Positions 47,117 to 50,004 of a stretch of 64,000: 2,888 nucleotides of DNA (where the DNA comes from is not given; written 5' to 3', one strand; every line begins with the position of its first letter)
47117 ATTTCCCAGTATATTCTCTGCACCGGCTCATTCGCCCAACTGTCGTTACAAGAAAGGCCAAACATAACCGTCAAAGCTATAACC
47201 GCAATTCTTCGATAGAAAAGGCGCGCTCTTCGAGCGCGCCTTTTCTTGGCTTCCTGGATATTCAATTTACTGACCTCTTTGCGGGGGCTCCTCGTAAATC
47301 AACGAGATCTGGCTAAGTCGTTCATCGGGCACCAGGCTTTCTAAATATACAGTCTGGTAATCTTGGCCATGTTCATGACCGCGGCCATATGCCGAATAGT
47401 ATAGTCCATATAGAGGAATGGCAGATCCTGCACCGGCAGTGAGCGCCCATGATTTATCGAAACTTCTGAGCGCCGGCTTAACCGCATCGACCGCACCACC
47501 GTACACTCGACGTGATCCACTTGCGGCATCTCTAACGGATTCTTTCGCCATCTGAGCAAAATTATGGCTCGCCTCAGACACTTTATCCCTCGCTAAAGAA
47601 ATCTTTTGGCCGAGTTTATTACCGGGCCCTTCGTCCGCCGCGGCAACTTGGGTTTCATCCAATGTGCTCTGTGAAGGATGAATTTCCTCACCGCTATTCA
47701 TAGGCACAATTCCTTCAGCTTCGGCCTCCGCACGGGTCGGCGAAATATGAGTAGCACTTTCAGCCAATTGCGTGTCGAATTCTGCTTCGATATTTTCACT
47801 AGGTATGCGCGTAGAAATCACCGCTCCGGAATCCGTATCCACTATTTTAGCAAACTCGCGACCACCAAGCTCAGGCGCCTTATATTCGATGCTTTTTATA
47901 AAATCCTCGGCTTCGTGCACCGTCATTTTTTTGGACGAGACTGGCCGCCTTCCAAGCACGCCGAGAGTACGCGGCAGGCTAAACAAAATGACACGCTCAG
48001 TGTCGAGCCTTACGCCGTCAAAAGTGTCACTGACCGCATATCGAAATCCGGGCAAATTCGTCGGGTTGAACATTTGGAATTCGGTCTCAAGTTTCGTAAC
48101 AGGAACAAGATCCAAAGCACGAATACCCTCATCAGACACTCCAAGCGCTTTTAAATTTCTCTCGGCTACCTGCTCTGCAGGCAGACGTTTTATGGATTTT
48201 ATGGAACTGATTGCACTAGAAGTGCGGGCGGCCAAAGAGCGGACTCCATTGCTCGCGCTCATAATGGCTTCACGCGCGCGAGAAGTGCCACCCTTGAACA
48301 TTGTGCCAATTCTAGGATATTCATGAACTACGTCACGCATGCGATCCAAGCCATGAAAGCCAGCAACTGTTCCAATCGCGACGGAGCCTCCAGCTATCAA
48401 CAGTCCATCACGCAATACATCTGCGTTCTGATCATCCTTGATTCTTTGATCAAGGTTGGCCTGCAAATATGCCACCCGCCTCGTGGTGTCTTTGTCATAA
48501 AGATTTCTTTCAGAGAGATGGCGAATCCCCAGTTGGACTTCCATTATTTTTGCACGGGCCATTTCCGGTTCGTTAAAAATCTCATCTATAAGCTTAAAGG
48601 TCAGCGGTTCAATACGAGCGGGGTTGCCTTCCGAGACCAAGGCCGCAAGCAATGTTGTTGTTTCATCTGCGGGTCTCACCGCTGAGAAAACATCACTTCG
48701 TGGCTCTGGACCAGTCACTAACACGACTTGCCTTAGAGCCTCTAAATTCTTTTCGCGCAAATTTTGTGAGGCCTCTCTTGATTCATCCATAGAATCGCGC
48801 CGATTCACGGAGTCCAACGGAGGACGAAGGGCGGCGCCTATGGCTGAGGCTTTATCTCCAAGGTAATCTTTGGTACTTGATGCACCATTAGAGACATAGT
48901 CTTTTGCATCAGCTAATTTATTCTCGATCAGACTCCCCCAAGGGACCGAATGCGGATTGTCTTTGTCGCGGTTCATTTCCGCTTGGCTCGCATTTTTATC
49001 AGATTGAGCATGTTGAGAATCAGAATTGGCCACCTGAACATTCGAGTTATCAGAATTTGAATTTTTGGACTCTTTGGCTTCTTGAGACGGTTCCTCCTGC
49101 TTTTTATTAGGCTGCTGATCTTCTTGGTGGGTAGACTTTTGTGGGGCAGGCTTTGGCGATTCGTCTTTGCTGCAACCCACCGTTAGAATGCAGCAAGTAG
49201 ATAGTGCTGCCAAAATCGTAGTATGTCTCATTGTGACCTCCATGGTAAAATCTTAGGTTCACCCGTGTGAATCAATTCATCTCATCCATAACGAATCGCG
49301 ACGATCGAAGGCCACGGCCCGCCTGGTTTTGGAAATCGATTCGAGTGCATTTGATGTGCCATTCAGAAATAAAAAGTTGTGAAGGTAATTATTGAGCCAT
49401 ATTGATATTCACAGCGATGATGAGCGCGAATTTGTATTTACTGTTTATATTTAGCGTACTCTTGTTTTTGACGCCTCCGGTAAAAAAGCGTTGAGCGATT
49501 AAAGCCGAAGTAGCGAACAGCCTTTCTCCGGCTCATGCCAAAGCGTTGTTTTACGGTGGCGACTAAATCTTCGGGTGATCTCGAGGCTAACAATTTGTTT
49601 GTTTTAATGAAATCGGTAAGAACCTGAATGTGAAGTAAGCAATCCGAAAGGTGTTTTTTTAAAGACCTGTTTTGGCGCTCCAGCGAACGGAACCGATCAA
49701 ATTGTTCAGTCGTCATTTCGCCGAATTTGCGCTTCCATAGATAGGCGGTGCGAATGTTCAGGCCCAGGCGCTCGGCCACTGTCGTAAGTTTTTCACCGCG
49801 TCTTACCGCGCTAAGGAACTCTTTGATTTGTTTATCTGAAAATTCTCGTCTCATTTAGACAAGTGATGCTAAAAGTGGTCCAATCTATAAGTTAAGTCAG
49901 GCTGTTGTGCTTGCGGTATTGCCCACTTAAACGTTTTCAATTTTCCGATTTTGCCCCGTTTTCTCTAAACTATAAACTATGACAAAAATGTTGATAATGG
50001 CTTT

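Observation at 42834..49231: Tightly coupled six-gene operon: five exported proteins of unrecognisable family plus a DHFR-like protein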

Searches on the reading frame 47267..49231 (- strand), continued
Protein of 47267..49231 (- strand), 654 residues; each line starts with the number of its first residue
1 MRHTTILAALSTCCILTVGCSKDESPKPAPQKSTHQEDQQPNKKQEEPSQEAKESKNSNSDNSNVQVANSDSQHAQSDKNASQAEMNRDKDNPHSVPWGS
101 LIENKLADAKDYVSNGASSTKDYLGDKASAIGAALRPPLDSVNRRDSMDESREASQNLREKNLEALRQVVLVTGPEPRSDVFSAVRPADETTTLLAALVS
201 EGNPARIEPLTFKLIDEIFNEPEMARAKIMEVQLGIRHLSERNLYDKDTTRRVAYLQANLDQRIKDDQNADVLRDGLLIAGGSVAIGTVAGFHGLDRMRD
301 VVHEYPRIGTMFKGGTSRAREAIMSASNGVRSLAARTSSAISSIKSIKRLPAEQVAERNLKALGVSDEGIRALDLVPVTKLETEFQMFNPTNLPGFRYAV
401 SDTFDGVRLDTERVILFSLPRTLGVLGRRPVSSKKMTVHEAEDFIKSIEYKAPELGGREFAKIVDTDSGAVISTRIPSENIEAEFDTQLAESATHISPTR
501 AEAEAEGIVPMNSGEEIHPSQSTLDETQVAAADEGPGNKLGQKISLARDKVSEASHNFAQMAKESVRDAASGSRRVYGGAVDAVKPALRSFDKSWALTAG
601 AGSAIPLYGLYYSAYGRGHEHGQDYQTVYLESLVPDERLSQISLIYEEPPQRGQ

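Call 68: fold_search(model_id=the predicted structure, library=pdb)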
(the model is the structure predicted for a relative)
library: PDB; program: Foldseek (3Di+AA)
matches with E <= 10: 39; with E <= 0.001: 0
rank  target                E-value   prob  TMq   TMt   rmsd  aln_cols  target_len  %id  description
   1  5n47_C                1.8e+00  0.03  0.05  0.10  12.3        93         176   15  Structure of Anticalin N7E in complex with the three-domain fragment Fn7B8 of human oncofetal fibronectin (released 2018-02-14)
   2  7wzf                  2.1e+00  0.07  0.06  0.14  14.3       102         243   20  Structural and mechanism analysis of YunM (released 2023-02-22)
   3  6zj8_A                2.2e+00  0.08  0.05  0.17   8.7        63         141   13  Structure of the PAS domain from Bordetella pertussis BvgS (released 2020-11-11)
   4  3bx8_B                2.6e+00  0.03  0.05  0.13  12.8        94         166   18  Engineered Human Lipocalin 2 (LCN2), apo-form (released 2009-01-20)
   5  4ory_C                3.0e+00  0.02  0.05  0.13  13.3       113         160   16  Three-dimensional structure of the C65A-K59A double mutant of Human lipocalin-type Prostaglandin D Synthase holo, seco (released 2014-08-06)
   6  8chv_A                3.3e+00  0.08  0.08  0.26  11.0       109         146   11  Crystal structure of human PURA (fragment Glu57-Glu212, PUR repeat I and II) R140P mutant (released 2024-02-21)
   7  3pfg                  3.3e+00  0.01  0.05  0.10  15.6        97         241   11  X-Ray crystal structure the N,N-dimethyltransferase TylM1 from Streptomyces fradiae in complex with SAM and dTDP-phenol (released 2010-12-15)
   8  3vol                  3.7e+00  0.11  0.06  0.22   6.3        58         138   22  X-ray Crystal Structure of PAS-HAMP Aer2 in the CN-bound Form (released 2012-05-23)
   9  6zj8_G                3.7e+00  0.06  0.05  0.18  10.6        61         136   13  Structure of the PAS domain from Bordetella pertussis BvgS (released 2020-11-11)
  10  6sga_FS               3.7e+00  0.02  0.04  0.08  15.5       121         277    7  Body domain of the mt-SSU assemblosome from Trypanosoma brucei (released 2019-09-18)
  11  4ory_F                3.9e+00  0.03  0.05  0.13  14.2       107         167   11  Three-dimensional structure of the C65A-K59A double mutant of Human lipocalin-type Prostaglandin D Synthase holo, seco (released 2014-08-06)
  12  4os3_A                3.9e+00  0.02  0.04  0.11  12.0        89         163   13  Three-dimensional structure of the C65A-W112F double mutant of Human lipocalin-type Prostaglandin D Synthase apo-form (released 2014-08-06)
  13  3bxo_A                4.3e+00  0.04  0.06  0.14  14.6        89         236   11  Crystal Structure of Streptomyces venezuelae DesVI (released 2008-03-25)
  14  3px3_A                4.5e+00  0.01  0.05  0.10  17.0       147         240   14  Structure of TylM1 from Streptomyces fradiae H123A mutant in complex with SAH and dTDP-Quip3N (released 2010-12-22)
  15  9eie_A                4.7e+00  0.06  0.06  0.21  14.0       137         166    6  Trypanosomatid-specific protein of unknown function (released 2025-02-26)
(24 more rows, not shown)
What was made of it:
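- PAS-like Foldseek hits have E of 2 or worse and probability of 0.11 or less (call 68).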

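Call 72: list_cluster_members(proteins=[P0015, P0016, P0018, P0021, P0023, P0025, P0027, P0029, P0031, P0033])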
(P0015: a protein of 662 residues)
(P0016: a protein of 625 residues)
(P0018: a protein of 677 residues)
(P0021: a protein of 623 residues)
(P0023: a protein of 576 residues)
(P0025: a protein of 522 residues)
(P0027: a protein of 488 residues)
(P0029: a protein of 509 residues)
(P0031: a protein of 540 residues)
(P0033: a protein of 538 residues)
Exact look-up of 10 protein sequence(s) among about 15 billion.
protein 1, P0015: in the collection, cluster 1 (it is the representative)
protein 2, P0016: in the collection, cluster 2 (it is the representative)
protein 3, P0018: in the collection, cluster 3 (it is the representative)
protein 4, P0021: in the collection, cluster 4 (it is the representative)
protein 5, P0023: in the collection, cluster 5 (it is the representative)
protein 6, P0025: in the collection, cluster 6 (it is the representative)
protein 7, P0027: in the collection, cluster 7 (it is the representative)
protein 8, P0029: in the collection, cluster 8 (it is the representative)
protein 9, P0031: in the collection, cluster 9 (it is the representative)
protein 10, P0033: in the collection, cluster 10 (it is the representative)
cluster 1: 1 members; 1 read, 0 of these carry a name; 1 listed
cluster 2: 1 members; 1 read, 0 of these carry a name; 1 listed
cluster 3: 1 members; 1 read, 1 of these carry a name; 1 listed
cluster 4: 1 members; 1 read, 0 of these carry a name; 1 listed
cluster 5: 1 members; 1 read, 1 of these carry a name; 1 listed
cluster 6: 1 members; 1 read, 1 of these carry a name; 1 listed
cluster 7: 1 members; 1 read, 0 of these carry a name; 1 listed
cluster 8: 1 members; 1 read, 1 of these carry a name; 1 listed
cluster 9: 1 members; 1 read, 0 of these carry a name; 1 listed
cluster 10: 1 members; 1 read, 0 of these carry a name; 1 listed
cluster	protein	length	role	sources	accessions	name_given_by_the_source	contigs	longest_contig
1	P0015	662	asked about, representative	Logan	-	-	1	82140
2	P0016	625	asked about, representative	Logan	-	-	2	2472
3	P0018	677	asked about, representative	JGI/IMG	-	hypothetical protein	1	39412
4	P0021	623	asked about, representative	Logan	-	-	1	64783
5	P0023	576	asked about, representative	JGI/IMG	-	hypothetical protein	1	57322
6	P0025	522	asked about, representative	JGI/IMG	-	hypothetical protein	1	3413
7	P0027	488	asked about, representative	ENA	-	-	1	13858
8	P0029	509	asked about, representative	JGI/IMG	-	hypothetical protein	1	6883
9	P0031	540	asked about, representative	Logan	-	-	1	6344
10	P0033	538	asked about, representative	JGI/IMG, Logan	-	-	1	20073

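Call 73: fold_search(model_id=the predicted structure, library=viral)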
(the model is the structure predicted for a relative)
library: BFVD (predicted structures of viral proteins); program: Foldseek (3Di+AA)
matches with E <= 10: 76; with E <= 0.001: 0
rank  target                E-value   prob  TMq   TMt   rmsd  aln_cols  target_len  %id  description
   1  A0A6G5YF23            4.6e-01  0.20  0.06  0.19  31.6       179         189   13  (no name in the UniProt tables at hand)
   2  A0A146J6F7            5.1e-01  0.07  0.07  0.05  37.4       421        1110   14  (no name in the UniProt tables at hand)
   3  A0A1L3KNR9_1          5.6e-01  0.04  0.07  0.05  40.5       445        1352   13  (no name in the UniProt tables at hand)
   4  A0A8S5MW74            6.2e-01  0.06  0.06  0.19  14.6        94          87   15  RstB-like protein [CRESS virus sp. ctBnw2]
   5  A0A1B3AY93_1          8.4e-01  0.05  0.10  0.06  42.6       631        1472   11  Tape measure protein [Gordonia phage Bantam]
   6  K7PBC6                9.3e-01  0.05  0.07  0.05  42.0       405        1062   13  Protein ORF43 [Cyprinid herpesvirus 1]
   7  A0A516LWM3            1.2e+00  0.04  0.07  0.10  51.6       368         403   14  (no name in the UniProt tables at hand)
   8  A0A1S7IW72            1.3e+00  0.02  0.09  0.07  39.2       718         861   11  (no name in the UniProt tables at hand)
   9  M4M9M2                1.6e+00  0.02  0.08  0.04  48.1       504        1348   13  (no name in the UniProt tables at hand)
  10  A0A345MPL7            1.8e+00  0.06  0.07  0.24  12.6        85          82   14  (no name in the UniProt tables at hand)
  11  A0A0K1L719            1.9e+00  0.03  0.06  0.07  47.0       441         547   12  ORF_005L [Scale drop disease virus]
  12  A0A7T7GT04            2.2e+00  0.07  0.08  0.10  26.1       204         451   17  (no name in the UniProt tables at hand)
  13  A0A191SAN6            2.3e+00  0.13  0.08  0.37  10.7       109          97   13  (no name in the UniProt tables at hand)
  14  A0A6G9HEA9            2.4e+00  0.03  0.07  0.07  31.1       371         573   14  Uncharacterized protein [Dikerogammarus haemobaphes virus 1]
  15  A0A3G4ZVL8            2.5e+00  0.10  0.08  0.16  20.9       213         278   11  Uncharacterized protein [Edafosvirus sp.]
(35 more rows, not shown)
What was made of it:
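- Tried and rejected: Foldseek of the g1 model against PDB (best E 1.8) and BFVD (best E 0.46) found nothing (calls 68, 73).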

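Call 74: find_encoding_contigs(protein=P0023, flank=10000, max_places=1)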
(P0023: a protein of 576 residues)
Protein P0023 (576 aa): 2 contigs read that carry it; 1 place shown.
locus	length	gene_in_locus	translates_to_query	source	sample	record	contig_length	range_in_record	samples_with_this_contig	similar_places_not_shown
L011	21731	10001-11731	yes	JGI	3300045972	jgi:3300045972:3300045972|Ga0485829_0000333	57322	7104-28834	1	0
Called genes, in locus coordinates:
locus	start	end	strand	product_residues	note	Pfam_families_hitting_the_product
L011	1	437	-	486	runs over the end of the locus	PF13091:PLDc_2, PF00614:PLDc (weak), PF13091:PLDc_2, PF00614:PLDc (weak)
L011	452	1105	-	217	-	PF01914:MarC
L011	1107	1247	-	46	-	-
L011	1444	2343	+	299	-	-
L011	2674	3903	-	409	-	PF00723:Glyco_hydro_15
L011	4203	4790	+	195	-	PF00255:GSHPx, PF00578:AhpC-TSA (weak), PF08534:Redoxin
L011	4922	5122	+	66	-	PF00015:MCPsignal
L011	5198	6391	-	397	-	-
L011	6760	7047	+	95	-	-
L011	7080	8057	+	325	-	PF00034:Cytochrom_C, PF13442:Cytochrome_CBB3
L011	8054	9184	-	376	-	-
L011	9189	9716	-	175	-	-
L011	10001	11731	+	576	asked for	-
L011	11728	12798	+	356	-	-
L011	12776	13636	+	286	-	-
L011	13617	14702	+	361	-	-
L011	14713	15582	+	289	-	-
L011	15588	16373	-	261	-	-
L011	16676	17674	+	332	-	PF01380:SIS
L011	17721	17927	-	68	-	-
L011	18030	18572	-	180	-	-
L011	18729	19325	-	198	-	-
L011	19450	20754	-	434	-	-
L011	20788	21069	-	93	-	PF06794:UPF0270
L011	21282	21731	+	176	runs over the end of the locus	PF01814:Hemerythrin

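Call 75: find_encoding_contigs(protein=P0015, flank=10000, max_places=1)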
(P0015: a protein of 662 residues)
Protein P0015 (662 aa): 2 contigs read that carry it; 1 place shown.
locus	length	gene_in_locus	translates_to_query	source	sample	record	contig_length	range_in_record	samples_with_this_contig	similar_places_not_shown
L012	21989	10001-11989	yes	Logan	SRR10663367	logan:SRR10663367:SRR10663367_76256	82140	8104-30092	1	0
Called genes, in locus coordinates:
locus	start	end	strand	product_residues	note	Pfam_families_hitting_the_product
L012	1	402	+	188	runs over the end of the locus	PF16036:Chalcone_3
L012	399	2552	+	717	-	PF00326:Peptidase_S9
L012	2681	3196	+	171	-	-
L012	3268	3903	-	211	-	PF00163:Ribosomal_S4, PF01479:S4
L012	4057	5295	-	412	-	PF07690:MFS_1 (weak), PF11700:ATG22, PF07690:MFS_1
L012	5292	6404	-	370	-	-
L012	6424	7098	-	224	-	PF00440:TetR_N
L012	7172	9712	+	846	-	PF02771:Acyl-CoA_dh_N, PF02770:Acyl-CoA_dh_M, PF00441:Acyl-CoA_dh_1, PF09317:ACDH_C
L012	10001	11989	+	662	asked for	-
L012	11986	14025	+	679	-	-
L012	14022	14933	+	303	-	-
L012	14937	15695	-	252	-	-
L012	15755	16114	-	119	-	-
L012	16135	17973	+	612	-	PF00027:cNMP_binding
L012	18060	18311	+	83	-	PF01197:Ribosomal_L31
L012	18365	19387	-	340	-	-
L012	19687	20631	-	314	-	PF00561:Abhydrolase_1, PF12146:Hydrolase_4, PF12697:Abhydrolase_6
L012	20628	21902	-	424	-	PF00108:Thiolase_N, PF02803:Thiolase_C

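Call 76: find_encoding_contigs(protein=P0021, flank=10000, max_places=1)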
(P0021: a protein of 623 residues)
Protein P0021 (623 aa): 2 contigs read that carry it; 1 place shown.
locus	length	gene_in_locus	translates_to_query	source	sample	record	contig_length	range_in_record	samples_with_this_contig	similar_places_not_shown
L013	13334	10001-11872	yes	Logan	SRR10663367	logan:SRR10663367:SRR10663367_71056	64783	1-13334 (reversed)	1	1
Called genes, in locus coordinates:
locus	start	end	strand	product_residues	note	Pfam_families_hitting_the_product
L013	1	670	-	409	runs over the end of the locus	-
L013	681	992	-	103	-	-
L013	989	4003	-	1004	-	PF00515:TPR_1 (faint), PF13181:TPR_8 (faint)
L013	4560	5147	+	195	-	PF10469:AKAP7_NLS, PF02834:LigT_PEase, PF13563:2_5_RNA_ligase2, PF02834:LigT_PEase (weak)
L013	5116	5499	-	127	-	PF04379:DUF525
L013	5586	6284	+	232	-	PF01346:FKBP_N, PF00254:FKBP_C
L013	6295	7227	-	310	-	PF03372:Exo_endo_phos (weak)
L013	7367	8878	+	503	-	PF00883:Peptidase_M17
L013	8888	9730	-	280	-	-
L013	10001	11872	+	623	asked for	-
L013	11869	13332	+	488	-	?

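Call 100: search_protein_families(library=pfam, proteins=[L011:8054-9184:-, L013:8888-9730:-, L001:1300-2238:+, L006:12920-13867:-], max_evalue=0.01)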
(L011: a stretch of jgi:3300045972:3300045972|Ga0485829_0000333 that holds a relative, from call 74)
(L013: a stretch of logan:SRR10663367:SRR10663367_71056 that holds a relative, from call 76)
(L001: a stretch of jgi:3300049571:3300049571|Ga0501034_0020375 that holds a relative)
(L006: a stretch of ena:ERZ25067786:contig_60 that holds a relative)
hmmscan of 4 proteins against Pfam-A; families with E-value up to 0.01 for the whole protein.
L011:8054-9184:- (376 aa): 0 families

L013:8888-9730:- (280 aa): 0 families

L001:1300-2238:+ (312 aa): 4 families
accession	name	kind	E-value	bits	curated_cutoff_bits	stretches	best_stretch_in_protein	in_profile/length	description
PF12146.15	Hydrolase_4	-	7.2e-05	22.6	27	1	154-201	77-125/239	Serine aminopeptidase, S33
PF00326.27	Peptidase_S9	-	0.00029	20.8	22.6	0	154-291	65-179/213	Prolyl oligopeptidase family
PF00756.26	Esterase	-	0.00058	20.1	22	1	128-250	89-174/251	Putative esterase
PF12697.13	Abhydrolase_6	-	0.0019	19.4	26.3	1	76-217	4-113/217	Alpha/beta hydrolase family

L006:12920-13867:- (315 aa): 0 families

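Call 107: find_encoding_contigs(protein=P0043, flank=8000, max_places=2)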
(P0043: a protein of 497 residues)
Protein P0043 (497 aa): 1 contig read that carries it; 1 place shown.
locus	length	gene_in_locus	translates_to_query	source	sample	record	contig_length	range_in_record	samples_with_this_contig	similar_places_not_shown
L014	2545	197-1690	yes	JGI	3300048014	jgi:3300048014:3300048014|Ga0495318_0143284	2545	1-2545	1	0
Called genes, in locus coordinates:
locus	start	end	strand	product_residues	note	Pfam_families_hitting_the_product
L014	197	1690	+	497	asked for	-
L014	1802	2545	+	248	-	?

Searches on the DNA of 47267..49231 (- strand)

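Call 102: search_rna_families(sources=[L001, L002, L003, L006, L007, L009, L011, L012, L013], threshold=gathering)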
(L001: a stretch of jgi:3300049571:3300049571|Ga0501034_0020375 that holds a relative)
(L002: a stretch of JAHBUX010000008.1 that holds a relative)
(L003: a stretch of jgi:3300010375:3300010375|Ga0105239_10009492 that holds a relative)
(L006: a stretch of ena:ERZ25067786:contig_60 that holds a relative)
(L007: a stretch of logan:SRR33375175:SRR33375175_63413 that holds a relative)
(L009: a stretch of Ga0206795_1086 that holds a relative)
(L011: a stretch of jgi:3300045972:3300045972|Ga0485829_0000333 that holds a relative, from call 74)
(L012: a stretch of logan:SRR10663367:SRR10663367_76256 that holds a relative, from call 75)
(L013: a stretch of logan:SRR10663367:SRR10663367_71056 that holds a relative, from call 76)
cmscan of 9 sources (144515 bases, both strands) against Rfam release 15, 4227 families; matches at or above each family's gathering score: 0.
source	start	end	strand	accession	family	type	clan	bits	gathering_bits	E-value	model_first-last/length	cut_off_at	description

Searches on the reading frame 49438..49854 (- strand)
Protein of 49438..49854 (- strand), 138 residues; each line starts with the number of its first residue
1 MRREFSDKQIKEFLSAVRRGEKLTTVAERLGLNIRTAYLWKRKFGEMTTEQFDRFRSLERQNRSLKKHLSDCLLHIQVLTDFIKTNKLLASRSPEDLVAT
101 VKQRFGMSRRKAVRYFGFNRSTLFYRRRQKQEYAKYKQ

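Call 4: search_protein_families(library=pfam, proteins=[window:49438-49854:-], max_evalue=1)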
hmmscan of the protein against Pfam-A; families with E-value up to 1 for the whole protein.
window:49438-49854:- (138 aa): 10 families
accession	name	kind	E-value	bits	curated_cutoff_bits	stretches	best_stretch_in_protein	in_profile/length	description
PF01527.26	HTH_Tnp_1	-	1.1e-09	38.9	24.1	1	2-69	4-74/75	Transposase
PF13384.12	HTH_23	-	6e-07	29.5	24.6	1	14-44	11-41/50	Homeodomain-like domain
PF13518.12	HTH_28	-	0.00023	21.6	25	1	14-45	6-37/52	Helix-turn-helix domain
PF13022.12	HTH_Tnp_1_2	-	0.0003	21.3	27.9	1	22-89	28-99/122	Helix-turn-helix of insertion element transposase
PF05225.22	HTH_psq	-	0.0049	17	20.4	1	106-129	15-39/45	helix-turn-helix, Psq domain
PF07028.16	DUF1319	-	0.033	14.8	28.1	1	25-104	22-87/109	Protein of unknown function (DUF1319)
PF06840.17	PDC10_C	-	0.039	14.4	27.3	1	49-93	22-66/90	Programmed cell death protein 10, C-terminal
PF02954.25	HTH_8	-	0.057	13.6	22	0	25-36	23-34/42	Bacterial regulatory protein, Fis family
PF18634.6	RXLR_WY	-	0.081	13.3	26.7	0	3-28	9-34/51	RXLR phytopathogen effector protein WY-domain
PF20432.4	Xre-like-HTH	-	0.44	11.3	25.8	1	98-130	15-47/63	Antitoxin Xre-like helix-turn-helix domain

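Call 5: search_protein_families(library=ncbifam, proteins=[window:49438-49854:-], max_evalue=1)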
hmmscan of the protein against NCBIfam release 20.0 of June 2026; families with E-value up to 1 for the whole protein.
window:49438-49854:- (138 aa): 5 families
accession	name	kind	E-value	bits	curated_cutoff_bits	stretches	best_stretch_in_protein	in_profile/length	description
NF033516.0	transpos_IS3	equivalog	6.1e-11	42.2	160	1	9-133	2-128/369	IS3 family transposase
NF033577.2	transpos_IS481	equivalog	0.011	15.2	224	1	15-70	8-64/284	IS481 family transposase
NF033545.0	transpos_IS630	equivalog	0.023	14.1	100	1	17-54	9-47/299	IS630 family transposase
NF006928.0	PRK09413.1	subfamily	0.067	13.7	229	0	91-132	12-55/121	IS2 repressor TnpA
TIGR03798.1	leader_Nif11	subfamily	0.17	12.2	32.3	0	7-24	3-20/68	Nif11-like leader peptide family RiPP precursor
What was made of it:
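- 49438..49854 (-): g0: 138-aa IS3 OrfA-like HTH protein with no OrfB (DDE) partner, directly upstream of g1 on the same strand. It is syntenic only in the closest relative and may be a regulator (inference). PF01527 E 1.1e-9, and NF033516 positions 2-128 of 369 only (calls 4, 5).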
